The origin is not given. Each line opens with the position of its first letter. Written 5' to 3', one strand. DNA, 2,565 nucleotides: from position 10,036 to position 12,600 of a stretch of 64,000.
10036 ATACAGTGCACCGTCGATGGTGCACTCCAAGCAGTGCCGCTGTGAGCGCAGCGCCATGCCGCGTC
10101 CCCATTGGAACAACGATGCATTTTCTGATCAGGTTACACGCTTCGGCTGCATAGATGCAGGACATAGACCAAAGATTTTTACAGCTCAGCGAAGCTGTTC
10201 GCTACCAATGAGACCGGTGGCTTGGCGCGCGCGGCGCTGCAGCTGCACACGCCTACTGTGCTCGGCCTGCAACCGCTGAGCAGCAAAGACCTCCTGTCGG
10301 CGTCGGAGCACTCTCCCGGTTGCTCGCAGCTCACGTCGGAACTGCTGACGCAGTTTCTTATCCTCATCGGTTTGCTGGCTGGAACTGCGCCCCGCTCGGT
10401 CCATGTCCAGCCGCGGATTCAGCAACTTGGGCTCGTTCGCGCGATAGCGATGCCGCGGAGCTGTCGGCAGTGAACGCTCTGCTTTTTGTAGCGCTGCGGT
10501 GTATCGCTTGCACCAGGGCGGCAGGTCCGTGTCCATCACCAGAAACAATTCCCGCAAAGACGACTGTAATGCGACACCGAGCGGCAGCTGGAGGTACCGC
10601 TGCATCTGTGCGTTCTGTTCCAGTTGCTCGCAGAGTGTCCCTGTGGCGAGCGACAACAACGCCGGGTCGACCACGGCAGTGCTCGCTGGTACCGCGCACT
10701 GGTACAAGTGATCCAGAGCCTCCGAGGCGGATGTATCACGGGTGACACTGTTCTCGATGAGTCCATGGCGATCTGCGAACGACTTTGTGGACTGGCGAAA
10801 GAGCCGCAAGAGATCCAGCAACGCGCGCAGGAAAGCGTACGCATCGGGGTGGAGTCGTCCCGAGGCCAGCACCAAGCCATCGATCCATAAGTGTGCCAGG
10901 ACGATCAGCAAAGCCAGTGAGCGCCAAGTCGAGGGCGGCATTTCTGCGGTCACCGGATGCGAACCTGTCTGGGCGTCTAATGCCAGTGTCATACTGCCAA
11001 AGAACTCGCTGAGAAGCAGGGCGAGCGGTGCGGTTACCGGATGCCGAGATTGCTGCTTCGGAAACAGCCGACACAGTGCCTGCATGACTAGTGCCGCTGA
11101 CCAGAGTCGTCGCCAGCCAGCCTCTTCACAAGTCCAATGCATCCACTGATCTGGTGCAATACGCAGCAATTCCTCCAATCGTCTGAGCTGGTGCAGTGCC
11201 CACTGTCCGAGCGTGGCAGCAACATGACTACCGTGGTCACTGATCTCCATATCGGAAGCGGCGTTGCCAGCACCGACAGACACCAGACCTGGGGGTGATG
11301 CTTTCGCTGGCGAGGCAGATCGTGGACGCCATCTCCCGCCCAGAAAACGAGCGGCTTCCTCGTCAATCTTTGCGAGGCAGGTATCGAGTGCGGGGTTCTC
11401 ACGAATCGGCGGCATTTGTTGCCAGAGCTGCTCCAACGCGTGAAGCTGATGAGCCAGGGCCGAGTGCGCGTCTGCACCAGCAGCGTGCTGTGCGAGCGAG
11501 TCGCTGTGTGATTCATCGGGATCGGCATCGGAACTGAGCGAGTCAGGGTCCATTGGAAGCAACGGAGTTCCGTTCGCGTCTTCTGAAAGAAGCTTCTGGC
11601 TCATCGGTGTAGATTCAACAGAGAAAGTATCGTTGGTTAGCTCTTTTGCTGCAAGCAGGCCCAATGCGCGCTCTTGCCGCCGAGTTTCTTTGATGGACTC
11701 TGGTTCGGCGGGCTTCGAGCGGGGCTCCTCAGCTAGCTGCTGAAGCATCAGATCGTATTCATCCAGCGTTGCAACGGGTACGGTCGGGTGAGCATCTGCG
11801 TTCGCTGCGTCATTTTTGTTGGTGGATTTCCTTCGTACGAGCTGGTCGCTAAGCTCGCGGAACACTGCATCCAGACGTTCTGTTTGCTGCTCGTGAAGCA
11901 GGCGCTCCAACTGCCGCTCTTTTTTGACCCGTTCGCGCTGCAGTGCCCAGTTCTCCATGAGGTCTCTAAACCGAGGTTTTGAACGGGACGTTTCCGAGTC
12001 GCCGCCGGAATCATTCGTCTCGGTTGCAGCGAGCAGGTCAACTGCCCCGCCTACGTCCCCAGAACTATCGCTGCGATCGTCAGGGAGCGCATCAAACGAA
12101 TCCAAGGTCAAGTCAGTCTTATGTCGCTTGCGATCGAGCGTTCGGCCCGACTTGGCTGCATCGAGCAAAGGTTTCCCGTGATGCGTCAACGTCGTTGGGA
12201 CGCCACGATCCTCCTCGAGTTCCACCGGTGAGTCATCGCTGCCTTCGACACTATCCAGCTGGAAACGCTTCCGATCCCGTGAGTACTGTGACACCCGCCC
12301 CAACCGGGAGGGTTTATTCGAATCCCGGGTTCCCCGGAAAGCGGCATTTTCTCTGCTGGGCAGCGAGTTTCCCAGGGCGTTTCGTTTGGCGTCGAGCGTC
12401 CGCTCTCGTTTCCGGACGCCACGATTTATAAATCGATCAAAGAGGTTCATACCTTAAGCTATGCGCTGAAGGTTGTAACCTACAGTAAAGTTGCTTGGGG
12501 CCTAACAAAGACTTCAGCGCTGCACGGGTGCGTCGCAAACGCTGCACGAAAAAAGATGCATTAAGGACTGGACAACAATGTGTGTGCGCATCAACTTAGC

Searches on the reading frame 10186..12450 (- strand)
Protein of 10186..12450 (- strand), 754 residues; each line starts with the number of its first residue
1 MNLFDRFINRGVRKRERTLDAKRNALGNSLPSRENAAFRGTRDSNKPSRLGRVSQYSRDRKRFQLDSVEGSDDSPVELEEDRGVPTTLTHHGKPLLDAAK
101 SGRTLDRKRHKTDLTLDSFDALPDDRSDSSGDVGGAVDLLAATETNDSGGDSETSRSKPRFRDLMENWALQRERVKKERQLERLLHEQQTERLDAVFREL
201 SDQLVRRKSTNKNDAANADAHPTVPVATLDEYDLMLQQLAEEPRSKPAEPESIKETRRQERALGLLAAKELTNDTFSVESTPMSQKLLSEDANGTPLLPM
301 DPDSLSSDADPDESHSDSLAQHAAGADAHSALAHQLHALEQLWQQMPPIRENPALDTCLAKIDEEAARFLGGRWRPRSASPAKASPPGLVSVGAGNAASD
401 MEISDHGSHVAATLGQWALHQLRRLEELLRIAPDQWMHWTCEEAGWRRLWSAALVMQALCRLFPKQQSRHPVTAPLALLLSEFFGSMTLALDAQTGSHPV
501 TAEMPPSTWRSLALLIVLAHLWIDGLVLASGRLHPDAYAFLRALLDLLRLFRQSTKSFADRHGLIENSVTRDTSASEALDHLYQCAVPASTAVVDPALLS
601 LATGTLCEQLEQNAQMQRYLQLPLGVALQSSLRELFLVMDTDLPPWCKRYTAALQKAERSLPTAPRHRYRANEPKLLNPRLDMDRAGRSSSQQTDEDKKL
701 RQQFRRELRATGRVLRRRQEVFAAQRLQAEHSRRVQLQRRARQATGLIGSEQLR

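Call 41: search_protein_families(library=pfam, proteins=[window:10186-12450:-], max_evalue=0.001)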
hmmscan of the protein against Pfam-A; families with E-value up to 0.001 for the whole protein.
window:10186-12450:- (754 aa): 1 family
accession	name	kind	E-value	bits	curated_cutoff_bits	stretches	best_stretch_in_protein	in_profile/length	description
PF04147.17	Nop14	-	3.8e-13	49.1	34.9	1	61-256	82-269/862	Nop14-like family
